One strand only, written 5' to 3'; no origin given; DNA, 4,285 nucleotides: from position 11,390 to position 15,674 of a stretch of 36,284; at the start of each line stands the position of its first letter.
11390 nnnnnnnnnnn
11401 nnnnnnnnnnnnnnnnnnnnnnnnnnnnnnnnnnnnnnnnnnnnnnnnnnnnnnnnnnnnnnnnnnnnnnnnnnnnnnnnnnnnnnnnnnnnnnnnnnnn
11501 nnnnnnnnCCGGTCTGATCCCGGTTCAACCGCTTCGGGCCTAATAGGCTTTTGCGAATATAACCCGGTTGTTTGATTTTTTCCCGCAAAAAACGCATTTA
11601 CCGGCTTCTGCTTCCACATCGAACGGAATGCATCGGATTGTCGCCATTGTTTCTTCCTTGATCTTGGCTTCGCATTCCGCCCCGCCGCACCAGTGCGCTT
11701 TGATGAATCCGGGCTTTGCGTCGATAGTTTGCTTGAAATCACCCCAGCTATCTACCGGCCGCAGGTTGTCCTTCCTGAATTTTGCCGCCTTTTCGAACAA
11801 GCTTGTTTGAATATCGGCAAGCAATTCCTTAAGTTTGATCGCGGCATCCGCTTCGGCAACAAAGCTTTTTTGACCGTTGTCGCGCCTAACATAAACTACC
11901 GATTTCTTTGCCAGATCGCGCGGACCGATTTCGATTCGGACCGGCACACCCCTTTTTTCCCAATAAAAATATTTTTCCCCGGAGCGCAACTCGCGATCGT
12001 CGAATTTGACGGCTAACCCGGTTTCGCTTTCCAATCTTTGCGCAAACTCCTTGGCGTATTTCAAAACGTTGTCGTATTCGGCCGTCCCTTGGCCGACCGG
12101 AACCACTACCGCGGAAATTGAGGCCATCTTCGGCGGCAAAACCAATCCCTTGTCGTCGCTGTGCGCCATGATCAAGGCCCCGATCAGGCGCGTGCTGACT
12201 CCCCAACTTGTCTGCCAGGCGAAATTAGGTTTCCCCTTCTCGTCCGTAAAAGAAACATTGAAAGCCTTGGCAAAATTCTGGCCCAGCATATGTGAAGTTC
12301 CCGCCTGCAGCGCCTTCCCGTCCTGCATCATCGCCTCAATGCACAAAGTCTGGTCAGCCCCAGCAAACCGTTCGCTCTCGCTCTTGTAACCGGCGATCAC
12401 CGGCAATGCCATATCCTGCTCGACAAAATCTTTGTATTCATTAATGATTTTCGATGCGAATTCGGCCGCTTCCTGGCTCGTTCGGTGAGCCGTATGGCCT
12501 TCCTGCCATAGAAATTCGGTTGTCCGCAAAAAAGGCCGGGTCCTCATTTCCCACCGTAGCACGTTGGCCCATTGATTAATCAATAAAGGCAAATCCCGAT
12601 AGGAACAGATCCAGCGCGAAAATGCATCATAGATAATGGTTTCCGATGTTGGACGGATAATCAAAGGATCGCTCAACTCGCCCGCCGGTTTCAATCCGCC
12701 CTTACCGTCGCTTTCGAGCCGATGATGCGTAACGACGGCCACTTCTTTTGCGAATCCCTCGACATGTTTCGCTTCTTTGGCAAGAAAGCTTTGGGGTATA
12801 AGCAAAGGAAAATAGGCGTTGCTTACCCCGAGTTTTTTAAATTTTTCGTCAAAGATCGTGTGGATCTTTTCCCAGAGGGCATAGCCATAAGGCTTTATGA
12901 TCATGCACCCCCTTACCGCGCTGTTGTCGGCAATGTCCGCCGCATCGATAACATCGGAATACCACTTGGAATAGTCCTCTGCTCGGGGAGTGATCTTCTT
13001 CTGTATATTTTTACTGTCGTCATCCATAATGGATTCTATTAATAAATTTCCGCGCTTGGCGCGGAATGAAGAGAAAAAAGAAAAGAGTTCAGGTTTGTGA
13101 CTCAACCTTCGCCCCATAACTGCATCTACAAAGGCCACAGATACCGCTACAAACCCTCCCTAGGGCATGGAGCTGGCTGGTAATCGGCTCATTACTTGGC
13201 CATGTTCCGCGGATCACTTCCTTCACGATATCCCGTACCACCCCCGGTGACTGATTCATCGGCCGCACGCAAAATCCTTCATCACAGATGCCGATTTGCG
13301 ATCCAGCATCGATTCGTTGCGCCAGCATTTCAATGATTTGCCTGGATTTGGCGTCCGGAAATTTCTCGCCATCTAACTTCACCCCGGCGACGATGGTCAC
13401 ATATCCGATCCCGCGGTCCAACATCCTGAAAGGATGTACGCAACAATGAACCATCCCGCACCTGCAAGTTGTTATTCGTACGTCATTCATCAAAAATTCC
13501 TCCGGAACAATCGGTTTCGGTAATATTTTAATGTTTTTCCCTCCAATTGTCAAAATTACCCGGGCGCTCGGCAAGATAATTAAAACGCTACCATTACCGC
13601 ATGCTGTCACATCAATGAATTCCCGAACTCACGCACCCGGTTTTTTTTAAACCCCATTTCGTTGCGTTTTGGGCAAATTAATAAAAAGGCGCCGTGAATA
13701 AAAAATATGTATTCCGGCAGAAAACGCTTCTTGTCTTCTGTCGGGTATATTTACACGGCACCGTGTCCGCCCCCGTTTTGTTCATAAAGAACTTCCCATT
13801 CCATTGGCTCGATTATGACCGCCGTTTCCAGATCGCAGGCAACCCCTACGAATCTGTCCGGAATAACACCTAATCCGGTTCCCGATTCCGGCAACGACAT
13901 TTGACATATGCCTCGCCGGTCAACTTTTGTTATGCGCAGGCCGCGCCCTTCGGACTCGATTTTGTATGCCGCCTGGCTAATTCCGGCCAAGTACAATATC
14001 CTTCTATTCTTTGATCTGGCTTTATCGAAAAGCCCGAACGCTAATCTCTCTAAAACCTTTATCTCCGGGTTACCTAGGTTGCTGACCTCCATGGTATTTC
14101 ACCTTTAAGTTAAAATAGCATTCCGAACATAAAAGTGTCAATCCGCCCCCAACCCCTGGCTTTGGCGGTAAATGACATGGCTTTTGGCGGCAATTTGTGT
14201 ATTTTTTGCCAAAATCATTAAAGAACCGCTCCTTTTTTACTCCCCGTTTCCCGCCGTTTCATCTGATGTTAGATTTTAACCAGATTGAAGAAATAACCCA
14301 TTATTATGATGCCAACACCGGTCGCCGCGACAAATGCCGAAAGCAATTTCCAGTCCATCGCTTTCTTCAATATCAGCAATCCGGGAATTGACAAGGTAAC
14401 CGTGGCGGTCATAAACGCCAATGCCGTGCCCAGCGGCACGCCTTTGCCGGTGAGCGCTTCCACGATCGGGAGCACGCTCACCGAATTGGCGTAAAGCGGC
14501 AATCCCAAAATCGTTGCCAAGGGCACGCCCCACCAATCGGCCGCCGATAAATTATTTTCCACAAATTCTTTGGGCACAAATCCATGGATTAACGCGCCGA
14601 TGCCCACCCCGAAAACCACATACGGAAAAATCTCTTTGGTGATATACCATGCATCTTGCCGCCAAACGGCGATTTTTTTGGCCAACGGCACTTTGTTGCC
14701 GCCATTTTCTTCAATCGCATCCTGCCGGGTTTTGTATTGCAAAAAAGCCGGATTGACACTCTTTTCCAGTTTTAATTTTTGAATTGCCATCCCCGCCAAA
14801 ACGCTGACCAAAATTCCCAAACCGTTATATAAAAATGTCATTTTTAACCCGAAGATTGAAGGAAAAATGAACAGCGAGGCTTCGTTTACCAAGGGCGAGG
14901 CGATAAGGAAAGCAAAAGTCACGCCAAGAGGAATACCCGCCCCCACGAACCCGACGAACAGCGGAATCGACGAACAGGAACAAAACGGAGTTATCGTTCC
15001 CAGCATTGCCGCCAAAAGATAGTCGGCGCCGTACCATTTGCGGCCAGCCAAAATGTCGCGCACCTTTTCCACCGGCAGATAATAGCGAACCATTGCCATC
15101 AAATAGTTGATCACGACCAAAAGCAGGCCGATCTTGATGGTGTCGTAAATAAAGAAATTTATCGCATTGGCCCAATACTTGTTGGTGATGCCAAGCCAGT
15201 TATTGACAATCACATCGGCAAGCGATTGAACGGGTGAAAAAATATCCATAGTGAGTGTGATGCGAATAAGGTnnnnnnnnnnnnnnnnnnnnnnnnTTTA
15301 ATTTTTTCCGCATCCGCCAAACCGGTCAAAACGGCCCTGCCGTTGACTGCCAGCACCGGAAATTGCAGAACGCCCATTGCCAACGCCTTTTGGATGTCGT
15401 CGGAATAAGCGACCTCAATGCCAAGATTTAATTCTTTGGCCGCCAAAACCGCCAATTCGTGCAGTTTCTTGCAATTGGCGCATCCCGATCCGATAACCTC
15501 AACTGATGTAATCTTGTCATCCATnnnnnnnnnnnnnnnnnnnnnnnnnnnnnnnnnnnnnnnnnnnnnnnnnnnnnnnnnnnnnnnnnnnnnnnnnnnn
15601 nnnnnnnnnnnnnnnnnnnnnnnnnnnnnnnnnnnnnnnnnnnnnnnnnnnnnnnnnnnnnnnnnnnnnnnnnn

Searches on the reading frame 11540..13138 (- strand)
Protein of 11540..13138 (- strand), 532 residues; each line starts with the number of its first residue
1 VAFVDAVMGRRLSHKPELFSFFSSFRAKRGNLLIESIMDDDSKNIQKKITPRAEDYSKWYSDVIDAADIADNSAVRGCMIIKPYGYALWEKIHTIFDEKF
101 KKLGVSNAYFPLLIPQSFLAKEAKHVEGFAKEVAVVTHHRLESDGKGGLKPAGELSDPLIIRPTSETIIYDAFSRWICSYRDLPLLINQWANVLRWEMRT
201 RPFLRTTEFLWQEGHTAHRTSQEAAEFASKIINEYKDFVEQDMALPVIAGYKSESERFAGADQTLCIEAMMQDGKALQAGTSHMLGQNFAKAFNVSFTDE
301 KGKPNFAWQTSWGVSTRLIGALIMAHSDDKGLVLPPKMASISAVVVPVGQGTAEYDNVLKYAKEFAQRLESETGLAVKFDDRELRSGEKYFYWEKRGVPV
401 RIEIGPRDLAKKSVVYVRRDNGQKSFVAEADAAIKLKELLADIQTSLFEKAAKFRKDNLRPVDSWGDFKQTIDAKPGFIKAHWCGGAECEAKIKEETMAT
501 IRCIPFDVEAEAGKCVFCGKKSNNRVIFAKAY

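Call 7: search_protein_families(library=pfam, proteins=[window:11540-13138:-], max_evalue=0.01)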
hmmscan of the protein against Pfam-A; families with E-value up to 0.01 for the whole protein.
window:11540-13138:- (532 aa): 3 families
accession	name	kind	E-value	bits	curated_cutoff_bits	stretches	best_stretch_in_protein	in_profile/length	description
PF09180.16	ProRS-C_1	-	1.7e-26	92.6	31.5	1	465-532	1-71/71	Prolyl-tRNA synthetase, C-terminal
PF00587.30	tRNA-synt_2b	-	4.7e-19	69.6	29.3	1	156-323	8-176/179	tRNA synthetase class II core domain (G, H, P, S and T)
PF03129.25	HGTP_anticodon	-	2.5e-16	60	21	1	343-438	2-93/94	Anticodon binding domain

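Call 55: find_homologous_proteins(query=window:11540-13027:-)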
Query window:11540-13027:- (495 aa): 8000 proteins with E <= 0.001 among 8000 candidates; the best 120 are listed.
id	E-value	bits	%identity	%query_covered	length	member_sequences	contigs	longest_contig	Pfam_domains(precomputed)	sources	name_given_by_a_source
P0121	0.0e+0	1139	100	100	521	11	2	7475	PF03129.26,PF00587.31,PF09180.17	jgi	-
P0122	0.0e+0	1025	89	100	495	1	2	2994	PF03129.26,PF00587.31,PF09180.17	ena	-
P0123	3.0e-278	942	80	100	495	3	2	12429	PF03129.26,PF00587.31,PF09180.17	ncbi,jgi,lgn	-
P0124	3.7e-254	862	74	98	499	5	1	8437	PF03129.26,PF00587.31,PF09180.17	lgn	-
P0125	2.2e-234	797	69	99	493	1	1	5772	PF03129.26,PF00587.31,PF09180.17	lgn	-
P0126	3.0e-232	790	68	99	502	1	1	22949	PF03129.26,PF00587.31,PF09180.17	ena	-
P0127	5.4e-219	746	65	100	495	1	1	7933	PF03129.26,PF00587.31,PF09180.17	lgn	-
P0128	9.6e-215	732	64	98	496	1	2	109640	PF03129.26,PF00587.31,PF09180.17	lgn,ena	-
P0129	3.8e-213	727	64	99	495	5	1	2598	PF03129.26,PF00587.31,PF09180.17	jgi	-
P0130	4.7e-213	727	64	98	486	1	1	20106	PF03129.26,PF00587.31,PF09180.17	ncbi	-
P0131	9.8e-213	726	64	98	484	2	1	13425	PF03129.26,PF00587.31,PF09180.17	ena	-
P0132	2.8e-212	724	63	98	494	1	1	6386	PF03129.26,PF00587.31,PF09180.17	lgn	-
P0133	3.5e-212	724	63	100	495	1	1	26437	PF03129.26,PF00587.31,PF09180.17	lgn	-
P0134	5.1e-212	723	64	98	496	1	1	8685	PF03129.26,PF00587.31,PF09180.17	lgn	-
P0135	7.1e-212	723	63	100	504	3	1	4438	PF03129.26,PF00587.31,PF09180.17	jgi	jgi:prolyl-tRNA synthetase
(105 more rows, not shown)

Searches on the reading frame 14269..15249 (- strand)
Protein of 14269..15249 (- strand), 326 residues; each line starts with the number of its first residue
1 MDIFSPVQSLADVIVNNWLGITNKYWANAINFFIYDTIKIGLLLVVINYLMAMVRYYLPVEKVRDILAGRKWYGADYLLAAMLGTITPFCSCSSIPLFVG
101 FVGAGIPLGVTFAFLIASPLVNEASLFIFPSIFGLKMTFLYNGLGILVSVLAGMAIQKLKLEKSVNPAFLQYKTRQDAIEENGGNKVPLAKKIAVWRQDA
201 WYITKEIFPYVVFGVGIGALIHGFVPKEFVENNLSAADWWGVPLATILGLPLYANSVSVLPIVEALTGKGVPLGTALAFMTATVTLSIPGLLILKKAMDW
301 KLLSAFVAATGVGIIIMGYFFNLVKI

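Call 7: search_protein_families(library=pfam, proteins=[window:14269-15249:-], max_evalue=0.01)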
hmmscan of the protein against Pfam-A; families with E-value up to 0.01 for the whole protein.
window:14269-15249:- (326 aa): 1 family
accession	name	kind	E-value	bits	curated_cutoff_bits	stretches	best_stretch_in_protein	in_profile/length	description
PF03773.19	ArsP_1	-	8.7e-61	206.1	32.3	1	26-322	2-293/294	Predicted permease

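Call 8: search_protein_families(library=padloc, proteins=[window:14269-15249:-], max_evalue=0.01)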
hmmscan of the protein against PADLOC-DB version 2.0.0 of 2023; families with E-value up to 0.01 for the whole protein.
window:14269-15249:- (326 aa): 0 families

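Call 9: search_protein_families(library=ncbifam, proteins=[window:14269-15249:-], max_evalue=0.01)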
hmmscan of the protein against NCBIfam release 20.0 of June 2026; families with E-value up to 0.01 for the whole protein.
window:14269-15249:- (326 aa): 2 families
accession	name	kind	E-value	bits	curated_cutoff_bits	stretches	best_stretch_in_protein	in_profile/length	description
NF040736.1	efflux_SaoE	equivalog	9.7e-26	90.8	325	1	43-324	20-297/352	efflux transporter SaoE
NF033936.1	CuZnOut_SO0444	equivalog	1.9e-23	83.2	300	1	50-323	18-311/351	SO_0444 family Cu/Zn efflux transporter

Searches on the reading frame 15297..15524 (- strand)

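Call 51: search_protein_families(library=pfam, proteins=[window:15297-15524:-], max_evalue=0.01)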
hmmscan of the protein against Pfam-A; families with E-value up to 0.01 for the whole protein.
window:15297-15524:- (76 aa): 1 family
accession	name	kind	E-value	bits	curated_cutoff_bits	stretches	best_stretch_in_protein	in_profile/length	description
PF13192.12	Thioredoxin_3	-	3.5e-14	53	24.8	1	7-75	2-71/76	Thioredoxin domain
